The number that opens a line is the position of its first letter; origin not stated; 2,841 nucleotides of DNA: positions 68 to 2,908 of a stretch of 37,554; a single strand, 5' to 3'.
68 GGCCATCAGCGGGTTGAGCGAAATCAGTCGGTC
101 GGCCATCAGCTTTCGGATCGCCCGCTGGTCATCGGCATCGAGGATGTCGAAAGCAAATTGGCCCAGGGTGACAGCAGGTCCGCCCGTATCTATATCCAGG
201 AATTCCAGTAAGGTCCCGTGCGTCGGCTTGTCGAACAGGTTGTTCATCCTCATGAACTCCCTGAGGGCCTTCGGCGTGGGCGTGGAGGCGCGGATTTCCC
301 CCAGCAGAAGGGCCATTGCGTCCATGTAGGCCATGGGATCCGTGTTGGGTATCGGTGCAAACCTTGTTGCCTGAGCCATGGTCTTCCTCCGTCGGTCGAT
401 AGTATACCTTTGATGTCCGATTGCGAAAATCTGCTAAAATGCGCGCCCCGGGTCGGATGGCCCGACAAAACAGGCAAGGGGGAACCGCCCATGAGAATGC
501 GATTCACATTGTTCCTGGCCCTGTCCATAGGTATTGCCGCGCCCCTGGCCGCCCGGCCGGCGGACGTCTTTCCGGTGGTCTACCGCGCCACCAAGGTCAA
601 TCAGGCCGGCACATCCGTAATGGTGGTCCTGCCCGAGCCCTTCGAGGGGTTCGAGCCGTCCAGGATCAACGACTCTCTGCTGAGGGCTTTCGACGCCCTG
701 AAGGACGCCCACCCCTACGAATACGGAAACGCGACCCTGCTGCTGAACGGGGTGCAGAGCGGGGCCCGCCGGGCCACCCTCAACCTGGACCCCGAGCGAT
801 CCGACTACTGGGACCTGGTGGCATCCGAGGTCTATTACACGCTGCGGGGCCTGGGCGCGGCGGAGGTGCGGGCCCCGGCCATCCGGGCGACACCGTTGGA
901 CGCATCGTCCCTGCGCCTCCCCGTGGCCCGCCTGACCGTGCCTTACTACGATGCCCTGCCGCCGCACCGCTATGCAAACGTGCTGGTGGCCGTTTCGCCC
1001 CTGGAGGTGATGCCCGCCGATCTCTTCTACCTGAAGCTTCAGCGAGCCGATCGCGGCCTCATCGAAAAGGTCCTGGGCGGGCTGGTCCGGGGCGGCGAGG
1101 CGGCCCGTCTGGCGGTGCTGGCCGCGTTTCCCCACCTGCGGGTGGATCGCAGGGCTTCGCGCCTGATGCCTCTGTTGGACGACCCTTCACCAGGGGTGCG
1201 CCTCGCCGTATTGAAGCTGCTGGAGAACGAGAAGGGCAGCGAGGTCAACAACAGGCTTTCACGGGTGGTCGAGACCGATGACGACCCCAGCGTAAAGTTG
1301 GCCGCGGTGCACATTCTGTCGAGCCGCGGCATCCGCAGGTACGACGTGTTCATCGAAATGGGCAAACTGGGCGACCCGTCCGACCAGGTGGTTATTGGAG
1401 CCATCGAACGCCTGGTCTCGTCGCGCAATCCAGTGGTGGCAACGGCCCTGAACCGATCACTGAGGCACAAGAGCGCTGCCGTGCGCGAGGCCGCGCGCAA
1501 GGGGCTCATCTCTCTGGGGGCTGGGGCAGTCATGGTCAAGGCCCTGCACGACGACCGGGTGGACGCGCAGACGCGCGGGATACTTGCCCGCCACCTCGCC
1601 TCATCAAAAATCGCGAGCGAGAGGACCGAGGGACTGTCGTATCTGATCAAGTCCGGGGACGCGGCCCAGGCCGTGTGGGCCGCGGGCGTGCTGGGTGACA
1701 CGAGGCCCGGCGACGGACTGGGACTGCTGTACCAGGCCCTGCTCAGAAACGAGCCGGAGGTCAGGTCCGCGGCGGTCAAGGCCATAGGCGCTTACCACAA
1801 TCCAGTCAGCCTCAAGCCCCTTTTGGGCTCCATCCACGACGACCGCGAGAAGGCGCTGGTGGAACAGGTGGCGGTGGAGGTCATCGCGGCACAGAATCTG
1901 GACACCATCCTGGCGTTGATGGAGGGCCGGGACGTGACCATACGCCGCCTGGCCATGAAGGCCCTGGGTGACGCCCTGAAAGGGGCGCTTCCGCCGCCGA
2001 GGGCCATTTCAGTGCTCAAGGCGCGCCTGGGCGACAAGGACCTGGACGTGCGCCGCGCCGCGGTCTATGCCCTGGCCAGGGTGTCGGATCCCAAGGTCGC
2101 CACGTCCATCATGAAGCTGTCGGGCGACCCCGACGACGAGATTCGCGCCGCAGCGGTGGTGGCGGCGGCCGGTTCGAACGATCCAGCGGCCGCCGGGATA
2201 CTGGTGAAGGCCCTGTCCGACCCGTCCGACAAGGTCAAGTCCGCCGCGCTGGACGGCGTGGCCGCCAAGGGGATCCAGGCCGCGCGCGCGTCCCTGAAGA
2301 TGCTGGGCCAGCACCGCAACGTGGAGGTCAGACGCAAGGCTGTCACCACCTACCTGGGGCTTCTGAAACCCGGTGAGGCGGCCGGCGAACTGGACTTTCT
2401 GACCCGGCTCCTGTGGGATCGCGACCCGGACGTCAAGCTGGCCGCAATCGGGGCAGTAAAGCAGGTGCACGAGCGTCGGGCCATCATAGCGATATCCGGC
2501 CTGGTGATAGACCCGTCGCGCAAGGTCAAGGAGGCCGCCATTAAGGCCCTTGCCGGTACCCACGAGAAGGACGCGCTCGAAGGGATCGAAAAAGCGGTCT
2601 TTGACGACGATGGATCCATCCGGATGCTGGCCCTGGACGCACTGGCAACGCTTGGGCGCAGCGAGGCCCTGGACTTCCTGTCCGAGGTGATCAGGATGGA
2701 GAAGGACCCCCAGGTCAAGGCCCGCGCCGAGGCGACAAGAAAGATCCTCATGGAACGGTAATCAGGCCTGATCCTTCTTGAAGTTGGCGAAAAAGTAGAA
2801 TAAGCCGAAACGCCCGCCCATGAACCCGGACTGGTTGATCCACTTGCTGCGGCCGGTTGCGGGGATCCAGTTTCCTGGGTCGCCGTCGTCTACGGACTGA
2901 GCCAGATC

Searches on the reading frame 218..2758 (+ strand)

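Call 25: search_protein_families(library=pfam, proteins=[window:218-2758:+], max_evalue=0.001)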
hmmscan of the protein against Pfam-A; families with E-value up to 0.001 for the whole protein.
window:218-2758:+ (847 aa): 5 families
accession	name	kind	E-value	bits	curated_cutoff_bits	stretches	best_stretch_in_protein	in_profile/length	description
PF13646.12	HEAT_2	-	3.6e-50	168.6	27.7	6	761-838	7-84/88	HEAT repeats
PF02985.28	HEAT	-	2.2e-27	92.9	23.5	0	598-623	3-28/31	HEAT repeat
PF13513.12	HEAT_EZ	-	2.9e-10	40.9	27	0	575-622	3-55/55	HEAT-like repeat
PF12717.13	Cnd1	-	5.6e-07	30.2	26.4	0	575-629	2-55/162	non-SMC mitotic condensation complex subunit 1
PF01602.26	Adaptin_N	-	9.4e-07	28.2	37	0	687-755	113-184/524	Adaptin N terminal region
